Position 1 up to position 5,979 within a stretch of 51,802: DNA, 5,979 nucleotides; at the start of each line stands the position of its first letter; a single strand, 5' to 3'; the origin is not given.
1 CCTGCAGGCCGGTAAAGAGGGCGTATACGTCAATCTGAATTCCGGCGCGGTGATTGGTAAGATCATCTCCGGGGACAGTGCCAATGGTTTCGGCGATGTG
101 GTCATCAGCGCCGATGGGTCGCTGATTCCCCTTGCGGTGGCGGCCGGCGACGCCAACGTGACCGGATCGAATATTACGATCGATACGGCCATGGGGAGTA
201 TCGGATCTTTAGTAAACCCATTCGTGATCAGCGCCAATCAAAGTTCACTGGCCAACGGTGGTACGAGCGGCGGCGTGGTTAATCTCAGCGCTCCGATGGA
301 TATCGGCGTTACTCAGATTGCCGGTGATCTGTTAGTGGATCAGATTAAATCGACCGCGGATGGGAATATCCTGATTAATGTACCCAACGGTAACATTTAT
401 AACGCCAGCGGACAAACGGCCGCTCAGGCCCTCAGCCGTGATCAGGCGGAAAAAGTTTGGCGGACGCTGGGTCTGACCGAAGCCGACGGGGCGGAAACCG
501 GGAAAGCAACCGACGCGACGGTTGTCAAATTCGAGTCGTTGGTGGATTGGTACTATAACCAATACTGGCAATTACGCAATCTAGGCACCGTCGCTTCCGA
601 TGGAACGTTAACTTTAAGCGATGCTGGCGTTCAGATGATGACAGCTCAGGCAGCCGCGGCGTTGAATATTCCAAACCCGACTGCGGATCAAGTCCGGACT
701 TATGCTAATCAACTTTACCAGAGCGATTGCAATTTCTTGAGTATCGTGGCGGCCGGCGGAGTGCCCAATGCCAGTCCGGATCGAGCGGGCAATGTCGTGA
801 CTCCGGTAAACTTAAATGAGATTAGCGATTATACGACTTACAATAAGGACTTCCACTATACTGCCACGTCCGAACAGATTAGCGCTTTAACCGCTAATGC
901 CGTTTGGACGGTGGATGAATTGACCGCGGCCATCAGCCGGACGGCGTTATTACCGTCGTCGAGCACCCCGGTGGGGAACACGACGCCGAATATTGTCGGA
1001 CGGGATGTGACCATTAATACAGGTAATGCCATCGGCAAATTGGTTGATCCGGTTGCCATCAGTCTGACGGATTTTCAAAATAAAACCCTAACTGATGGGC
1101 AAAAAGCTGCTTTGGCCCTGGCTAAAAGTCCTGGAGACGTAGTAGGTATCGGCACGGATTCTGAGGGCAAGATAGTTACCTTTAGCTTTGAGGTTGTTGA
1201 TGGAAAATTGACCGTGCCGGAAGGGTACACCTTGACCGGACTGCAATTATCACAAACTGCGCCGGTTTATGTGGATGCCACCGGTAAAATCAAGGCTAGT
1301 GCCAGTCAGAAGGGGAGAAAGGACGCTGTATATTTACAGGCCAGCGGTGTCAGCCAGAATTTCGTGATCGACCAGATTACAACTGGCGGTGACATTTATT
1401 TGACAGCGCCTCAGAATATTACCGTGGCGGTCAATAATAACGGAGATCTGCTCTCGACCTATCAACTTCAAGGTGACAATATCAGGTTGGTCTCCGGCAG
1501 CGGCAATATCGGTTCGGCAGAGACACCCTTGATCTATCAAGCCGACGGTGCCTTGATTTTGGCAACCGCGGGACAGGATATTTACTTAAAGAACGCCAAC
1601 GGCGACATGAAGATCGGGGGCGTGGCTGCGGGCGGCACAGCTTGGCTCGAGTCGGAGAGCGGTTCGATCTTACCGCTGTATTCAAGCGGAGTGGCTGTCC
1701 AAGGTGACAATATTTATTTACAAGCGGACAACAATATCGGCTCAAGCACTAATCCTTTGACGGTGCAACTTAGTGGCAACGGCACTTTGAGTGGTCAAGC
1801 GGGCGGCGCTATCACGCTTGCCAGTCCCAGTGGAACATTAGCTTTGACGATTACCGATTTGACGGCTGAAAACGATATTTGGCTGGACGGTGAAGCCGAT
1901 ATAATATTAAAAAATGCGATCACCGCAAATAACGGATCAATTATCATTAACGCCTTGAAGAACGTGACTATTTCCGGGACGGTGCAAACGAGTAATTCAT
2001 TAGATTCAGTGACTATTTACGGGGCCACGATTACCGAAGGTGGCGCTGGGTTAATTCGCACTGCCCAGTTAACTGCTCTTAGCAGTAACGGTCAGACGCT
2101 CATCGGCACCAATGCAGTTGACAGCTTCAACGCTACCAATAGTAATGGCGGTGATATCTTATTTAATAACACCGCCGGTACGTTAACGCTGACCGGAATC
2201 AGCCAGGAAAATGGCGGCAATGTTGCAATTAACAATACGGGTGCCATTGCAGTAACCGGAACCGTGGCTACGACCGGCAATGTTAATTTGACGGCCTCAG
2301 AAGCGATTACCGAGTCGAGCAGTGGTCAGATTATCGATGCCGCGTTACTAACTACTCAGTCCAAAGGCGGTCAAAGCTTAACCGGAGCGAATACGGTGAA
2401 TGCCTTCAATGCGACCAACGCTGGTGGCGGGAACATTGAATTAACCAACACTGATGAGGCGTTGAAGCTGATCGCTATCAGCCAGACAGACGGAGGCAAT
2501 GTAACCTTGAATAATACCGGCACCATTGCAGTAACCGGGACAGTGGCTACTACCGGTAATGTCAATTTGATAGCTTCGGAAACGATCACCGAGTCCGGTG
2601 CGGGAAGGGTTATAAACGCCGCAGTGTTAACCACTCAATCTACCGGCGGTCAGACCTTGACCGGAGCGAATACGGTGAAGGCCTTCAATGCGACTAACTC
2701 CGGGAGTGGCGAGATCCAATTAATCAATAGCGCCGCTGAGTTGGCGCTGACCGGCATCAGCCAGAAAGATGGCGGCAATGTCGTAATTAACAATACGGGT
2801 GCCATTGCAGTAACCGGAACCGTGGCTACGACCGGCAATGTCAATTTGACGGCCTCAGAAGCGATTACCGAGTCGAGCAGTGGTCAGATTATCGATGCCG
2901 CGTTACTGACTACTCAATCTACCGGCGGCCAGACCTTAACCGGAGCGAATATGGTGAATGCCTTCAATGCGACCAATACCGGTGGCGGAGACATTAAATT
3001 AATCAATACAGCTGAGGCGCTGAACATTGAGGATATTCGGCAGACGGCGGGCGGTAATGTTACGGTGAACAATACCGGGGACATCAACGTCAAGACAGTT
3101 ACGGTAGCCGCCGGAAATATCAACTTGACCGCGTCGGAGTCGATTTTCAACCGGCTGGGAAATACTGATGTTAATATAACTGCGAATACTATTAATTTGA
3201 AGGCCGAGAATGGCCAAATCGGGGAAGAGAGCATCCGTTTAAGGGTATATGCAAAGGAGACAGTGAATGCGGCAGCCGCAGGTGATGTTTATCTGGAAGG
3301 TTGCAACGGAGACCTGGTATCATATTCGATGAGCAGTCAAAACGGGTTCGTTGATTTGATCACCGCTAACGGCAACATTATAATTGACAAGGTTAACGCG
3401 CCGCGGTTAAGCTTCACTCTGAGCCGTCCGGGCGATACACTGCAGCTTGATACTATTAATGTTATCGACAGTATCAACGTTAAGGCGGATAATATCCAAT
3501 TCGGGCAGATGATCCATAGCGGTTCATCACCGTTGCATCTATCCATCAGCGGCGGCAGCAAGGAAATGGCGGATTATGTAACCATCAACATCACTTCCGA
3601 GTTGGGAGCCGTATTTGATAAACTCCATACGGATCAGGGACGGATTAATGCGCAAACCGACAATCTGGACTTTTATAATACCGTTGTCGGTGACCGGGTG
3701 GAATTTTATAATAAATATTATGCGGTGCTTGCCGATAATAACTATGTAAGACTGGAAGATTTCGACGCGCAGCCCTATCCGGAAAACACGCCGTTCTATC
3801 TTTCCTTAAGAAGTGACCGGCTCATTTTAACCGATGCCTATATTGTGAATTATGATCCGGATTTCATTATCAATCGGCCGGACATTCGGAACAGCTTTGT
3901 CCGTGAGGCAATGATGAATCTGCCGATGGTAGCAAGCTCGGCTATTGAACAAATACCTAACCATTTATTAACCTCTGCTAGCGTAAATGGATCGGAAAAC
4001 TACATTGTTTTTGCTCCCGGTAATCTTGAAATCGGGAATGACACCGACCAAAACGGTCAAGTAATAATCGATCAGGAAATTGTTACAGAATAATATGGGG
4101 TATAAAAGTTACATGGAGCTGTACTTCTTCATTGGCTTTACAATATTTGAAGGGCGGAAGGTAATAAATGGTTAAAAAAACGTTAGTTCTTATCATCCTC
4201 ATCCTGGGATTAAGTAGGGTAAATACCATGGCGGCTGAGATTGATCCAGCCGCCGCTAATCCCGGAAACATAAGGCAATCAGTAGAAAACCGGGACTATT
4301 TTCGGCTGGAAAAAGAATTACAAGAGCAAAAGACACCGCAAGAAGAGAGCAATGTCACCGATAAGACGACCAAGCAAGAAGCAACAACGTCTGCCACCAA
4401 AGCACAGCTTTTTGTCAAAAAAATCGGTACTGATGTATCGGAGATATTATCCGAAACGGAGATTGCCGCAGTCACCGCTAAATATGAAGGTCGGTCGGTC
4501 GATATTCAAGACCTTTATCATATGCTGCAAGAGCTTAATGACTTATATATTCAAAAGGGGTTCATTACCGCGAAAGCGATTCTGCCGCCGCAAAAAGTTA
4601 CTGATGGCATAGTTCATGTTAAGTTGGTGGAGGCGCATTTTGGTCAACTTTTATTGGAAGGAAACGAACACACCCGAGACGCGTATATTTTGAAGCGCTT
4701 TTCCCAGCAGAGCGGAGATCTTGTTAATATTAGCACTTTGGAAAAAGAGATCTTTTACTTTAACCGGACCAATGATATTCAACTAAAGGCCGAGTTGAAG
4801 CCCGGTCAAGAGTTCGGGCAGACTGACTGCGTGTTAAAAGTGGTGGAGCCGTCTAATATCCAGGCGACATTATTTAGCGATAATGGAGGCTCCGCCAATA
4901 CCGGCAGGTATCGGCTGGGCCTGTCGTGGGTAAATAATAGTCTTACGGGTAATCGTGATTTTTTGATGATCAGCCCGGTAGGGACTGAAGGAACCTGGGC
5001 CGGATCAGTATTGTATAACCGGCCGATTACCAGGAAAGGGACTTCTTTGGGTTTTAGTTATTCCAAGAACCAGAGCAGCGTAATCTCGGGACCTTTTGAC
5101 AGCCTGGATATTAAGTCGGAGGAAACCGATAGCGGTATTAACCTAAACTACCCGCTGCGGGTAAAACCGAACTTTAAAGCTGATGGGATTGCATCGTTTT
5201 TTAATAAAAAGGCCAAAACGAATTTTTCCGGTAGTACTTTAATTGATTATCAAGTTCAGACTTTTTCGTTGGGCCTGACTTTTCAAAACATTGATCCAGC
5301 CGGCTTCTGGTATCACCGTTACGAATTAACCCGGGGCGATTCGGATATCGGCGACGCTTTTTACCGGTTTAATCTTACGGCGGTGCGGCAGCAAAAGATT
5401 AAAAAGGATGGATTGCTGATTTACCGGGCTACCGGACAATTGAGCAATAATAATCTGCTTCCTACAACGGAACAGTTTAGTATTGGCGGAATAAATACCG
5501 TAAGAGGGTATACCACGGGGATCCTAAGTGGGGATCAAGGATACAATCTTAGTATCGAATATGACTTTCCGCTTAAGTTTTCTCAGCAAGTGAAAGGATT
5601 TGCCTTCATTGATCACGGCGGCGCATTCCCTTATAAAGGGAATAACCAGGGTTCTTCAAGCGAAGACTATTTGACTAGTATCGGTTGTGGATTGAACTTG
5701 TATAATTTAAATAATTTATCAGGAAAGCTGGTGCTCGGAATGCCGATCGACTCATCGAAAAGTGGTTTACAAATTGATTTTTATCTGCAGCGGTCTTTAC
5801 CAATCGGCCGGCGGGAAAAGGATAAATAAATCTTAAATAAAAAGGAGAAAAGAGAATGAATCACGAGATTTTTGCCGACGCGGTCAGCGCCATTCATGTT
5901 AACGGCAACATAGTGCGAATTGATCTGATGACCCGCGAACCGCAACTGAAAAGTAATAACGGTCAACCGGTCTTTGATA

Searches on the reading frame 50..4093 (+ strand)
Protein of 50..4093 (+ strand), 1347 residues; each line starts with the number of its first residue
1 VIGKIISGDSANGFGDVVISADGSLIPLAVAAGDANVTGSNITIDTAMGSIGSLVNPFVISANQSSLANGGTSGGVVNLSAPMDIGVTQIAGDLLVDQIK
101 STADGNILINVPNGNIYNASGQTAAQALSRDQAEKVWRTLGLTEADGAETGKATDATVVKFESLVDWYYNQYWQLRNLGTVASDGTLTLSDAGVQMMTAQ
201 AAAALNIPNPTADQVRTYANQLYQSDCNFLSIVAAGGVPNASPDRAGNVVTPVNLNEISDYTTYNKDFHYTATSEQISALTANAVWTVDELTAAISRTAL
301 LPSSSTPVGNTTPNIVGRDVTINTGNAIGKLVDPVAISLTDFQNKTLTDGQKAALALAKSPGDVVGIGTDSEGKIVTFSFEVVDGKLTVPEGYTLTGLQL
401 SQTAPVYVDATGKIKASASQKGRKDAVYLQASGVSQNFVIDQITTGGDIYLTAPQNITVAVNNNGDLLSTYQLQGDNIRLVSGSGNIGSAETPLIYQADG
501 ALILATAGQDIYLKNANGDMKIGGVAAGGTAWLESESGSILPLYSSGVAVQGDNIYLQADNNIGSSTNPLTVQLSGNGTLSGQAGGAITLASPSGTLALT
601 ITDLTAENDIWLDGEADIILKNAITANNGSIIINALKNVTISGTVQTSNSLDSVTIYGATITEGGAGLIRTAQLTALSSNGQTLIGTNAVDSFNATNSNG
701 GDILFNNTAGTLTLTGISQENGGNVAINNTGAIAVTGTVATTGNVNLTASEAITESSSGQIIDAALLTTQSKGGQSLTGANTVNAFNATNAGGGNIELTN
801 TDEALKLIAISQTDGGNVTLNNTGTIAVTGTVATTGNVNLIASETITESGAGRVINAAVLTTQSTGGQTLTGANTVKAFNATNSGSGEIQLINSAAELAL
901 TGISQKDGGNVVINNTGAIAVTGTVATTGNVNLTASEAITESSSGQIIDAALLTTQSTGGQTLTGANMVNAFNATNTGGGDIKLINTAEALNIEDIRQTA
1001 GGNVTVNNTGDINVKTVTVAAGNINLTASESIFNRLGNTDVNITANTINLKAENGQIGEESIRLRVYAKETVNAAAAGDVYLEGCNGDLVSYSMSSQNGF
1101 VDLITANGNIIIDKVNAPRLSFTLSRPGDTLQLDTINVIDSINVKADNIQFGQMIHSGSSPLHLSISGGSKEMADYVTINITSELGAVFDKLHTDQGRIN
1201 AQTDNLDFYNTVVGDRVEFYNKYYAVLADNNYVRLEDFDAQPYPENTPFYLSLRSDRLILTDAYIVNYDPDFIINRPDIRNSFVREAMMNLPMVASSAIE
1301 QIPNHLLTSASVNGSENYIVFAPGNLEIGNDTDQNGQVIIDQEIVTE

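Call 5: search_protein_families(library=pfam, proteins=[window:50-4093:+])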
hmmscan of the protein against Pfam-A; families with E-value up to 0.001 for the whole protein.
window:50-4093:+ (1347 aa): 0 families

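Call 37: search_protein_families(library=pfam, max_evalue=5, proteins=[window:50-4093:+])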
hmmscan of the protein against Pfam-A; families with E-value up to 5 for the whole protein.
window:50-4093:+ (1347 aa): 1 family
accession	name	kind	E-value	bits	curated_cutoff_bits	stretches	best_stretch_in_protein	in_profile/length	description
PF17362.7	pXO2-34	-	0.11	13.1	30.8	1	101-123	17-39/79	Family of unknown function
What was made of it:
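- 50..4093 (+): C-terminal 1347 residues of a giant exoprotein that runs off the left edge; presumed TpsA-type cargo. No Pfam hit (calls 5, 37).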

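Call 44: search_protein_families(library=ncbifam, max_evalue=0.01, proteins=[window:50-4093:+])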
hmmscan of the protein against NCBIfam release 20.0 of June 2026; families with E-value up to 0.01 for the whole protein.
window:50-4093:+ (1347 aa): 1 family
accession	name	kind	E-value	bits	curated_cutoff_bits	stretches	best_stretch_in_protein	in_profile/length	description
NF012204.1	adhes_FxxPxG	domain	0.00017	21.6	60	0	701-753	96-148/153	leukotoxin LktA family filamentous adhesin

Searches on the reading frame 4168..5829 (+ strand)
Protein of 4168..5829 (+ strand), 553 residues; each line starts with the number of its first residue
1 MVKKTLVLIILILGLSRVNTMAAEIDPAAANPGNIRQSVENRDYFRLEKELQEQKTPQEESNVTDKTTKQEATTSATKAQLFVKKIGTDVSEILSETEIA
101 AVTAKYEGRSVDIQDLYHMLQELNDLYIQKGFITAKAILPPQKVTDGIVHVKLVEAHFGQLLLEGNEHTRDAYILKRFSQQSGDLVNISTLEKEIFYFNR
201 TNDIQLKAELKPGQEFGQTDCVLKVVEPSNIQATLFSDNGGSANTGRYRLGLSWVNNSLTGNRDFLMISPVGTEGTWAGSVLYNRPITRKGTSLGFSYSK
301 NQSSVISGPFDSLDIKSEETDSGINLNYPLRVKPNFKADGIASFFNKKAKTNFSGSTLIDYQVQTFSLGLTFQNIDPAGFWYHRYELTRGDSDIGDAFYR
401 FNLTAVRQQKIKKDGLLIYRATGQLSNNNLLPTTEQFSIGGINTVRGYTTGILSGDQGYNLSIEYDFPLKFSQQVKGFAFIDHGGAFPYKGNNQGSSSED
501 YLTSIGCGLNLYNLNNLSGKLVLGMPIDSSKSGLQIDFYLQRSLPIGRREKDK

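Call 5: search_protein_families(library=pfam, proteins=[window:4168-5829:+])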
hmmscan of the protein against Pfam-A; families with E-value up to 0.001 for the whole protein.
window:4168-5829:+ (553 aa): 4 families
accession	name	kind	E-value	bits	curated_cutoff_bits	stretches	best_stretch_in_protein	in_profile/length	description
PF03865.19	ShlB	-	4.5e-20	72.8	22.7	1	217-510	1-310/311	Haemolysin secretion/activation protein ShlB/FhaC/HecB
PF08479.16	POTRA_2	-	3.2e-17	62.6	24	1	83-155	3-75/76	POTRA domain, ShlB-type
PF01103.29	Omp85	-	2.8e-08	34.1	24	1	285-510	29-290/325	Omp85 superfamily domain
PF07244.20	POTRA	-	0.00013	23.1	21.3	0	158-195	3-40/79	Surface antigen variable number repeat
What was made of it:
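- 4168..5829 (+): TpsB / ShlB-type Omp85 outer-membrane transporter with POTRA domains. Pfam ShlB, POTRA_2, Omp85 (call 5).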

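Call 17: find_homologous_proteins(query=window:4168-5829:+, max_evalue=1e-10)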
Query window:4168-5829:+ (553 aa): 40 proteins with E <= 1e-10 among 8000 candidates.
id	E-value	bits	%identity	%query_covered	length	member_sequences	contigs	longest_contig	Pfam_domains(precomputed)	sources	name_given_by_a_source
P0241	0.0e+0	1234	100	100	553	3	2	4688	PF08479.17,PF03865.20,PF01103.30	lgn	-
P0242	0.0e+0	1051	85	100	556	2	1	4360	PF08479.17,PF03865.20,PF01103.30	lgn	-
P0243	1.2e-294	996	81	100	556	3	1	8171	PF08479.17,PF07244.21,PF03865.20,PF01103.30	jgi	jgi:hemolysin activation/secretion protein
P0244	2.6e-247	840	68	98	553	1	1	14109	PF08479.17,PF03865.20,PF01103.30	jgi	jgi:hemolysin activation/secretion protein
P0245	2.0e-242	824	67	98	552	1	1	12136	PF08479.17,PF03865.20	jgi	jgi:hemolysin activation/secretion protein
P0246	5.3e-217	740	62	98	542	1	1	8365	PF08479.17,PF07244.21,PF03865.20,PF01103.30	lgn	-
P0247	3.5e-212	724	60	93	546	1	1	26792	PF08479.17,PF03865.20,PF01103.30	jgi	jgi:hemolysin activation/secretion protein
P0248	7.5e-197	674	60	91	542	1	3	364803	PF08479.17,PF03865.20,PF01103.30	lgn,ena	-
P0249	1.3e-184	633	55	94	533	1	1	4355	PF08479.17,PF03865.20,PF01103.30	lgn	-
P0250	4.3e-174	598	67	71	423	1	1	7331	PF03865.20,PF01103.30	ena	-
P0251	3.3e-153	530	48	98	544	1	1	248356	PF08479.17,PF03865.20,PF01103.30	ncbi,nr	ncbi:MAG: ShlB/FhaC/HecB family hemolysin secretion/activation protein [Negativicutes bacterium]|nr:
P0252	1.4e-144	501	46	91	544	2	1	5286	PF08479.17,PF03865.20,PF01103.30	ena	-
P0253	7.1e-129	449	42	93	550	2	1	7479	PF08479.17,PF03865.20,PF01103.30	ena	-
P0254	8.7e-128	446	41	98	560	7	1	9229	PF08479.17,PF03865.20,PF01103.30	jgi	-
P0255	2.4e-124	434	41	98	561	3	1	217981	PF08479.17,PF07244.21,PF03865.20,PF01103.30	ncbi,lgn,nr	ncbi:MAG: ShlB/FhaC/HecB family hemolysin secretion/activation protein [Thermodesulfobacteriota bact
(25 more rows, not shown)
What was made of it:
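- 4168..5829 (+): Relatives listed in call 17.
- On Diderm Bacillota (Negativicutes / Halanaerobiales / Limnochordia): The best named TpsB hit is a Negativicutes MAG at 48% (call 17).
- Tried and rejected: TpsB gave one Negativicutes MAG at 48% (call 17).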

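Call 24: find_encoding_contigs(protein=P0248, flank=10000, max_places=2)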
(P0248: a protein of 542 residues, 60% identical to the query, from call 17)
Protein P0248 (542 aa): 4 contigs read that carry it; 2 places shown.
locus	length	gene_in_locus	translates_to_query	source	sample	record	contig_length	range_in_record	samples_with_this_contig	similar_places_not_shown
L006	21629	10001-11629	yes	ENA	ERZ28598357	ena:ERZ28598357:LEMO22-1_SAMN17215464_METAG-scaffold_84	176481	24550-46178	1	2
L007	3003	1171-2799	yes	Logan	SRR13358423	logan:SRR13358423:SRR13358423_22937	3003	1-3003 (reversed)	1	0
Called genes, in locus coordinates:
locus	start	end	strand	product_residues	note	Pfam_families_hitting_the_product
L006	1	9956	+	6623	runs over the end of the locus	-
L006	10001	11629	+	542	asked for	PF08479:POTRA_2, PF03865:ShlB, PF01103:Omp85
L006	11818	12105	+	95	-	-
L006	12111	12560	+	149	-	PF03938:OmpH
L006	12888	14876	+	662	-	PF00361:Proton_antipo_M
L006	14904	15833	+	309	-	PF00146:NADHdh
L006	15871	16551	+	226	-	-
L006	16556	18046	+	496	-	PF00662:Proton_antipo_N (weak), PF00361:Proton_antipo_M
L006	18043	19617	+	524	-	PF00329:Complex1_30kDa, PF00374:NiFeSe_Hases, PF00346:Complex1_49kDa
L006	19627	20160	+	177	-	PF01058:Oxidored_q6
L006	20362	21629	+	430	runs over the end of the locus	PF08323:Glyco_transf_5, PF20706:GT4-conflict, PF13439:Glyco_transf_4, PF13579:Glyco_trans_4_4, PF00534:Glycos_transf_1, PF13692:Glyco_trans_1_4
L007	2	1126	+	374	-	?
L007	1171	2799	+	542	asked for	PF08479:POTRA_2, PF03865:ShlB, PF01103:Omp85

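Call 36: find_encoding_contigs(protein=P0251, flank=10000, max_places=2)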
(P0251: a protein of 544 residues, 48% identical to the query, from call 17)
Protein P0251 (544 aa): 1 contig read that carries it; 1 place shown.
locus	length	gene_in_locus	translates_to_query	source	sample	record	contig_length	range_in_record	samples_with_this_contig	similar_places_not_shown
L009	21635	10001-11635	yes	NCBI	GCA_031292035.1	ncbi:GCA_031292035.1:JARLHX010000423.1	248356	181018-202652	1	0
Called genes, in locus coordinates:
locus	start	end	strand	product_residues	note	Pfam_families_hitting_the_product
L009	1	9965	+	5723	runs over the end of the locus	-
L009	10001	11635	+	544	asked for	PF08479:POTRA_2, PF03865:ShlB, PF01103:Omp85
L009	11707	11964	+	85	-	-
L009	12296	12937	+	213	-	PF00392:GntR, PF01978:TrmB (faint), PF07729:FCD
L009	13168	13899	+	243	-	PF02585:PIG-L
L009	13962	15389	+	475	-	PF00939:Na_sulph_symp, PF03600:CitMHS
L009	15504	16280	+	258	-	PF13531:SBP_bac_11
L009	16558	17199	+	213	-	-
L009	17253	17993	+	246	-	PF01522:Polysacc_deac_1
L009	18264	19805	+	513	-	PF00117:GATase, PF07722:Peptidase_C26, PF02540:NAD_synthase (weak), PF03054:tRNA_Me_trans (faint), PF00958:GMP_synt_C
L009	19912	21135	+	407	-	PF07690:MFS_1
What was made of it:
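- Closest known: Diderm Firmicutes. Same: The best named TpsB relative is a Negativicutes MAG at 48%, which has the same giant cargo-TpsB-small ORF order (calls 17, 36).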

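Call 44: search_protein_families(library=ncbifam, max_evalue=0.01, proteins=[window:4168-5829:+])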
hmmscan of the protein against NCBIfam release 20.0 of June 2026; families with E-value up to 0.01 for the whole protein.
window:4168-5829:+ (553 aa): 4 families
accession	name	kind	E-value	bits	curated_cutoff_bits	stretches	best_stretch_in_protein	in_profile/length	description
TIGR03303.1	OM_YaeT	equivalog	3.8e-13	48.7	297.15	1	96-510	256-706/741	outer membrane protein assembly factor BamA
TIGR00992.1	3a0901s03IAP75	subfamily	1.7e-05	23.3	1163.25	1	431-493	609-669/718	IAP75 family chloroplast envelope protein translocase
NF058613.1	OMPAssmBamADein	equivalog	0.00011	20.3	1050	0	418-511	727-824/857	outer membrane protein assembly factor BamA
NF009390.0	PRK12749.1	equivalog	0.0063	15.9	349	0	430-479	238-287/288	quinate/shikimate dehydrogenase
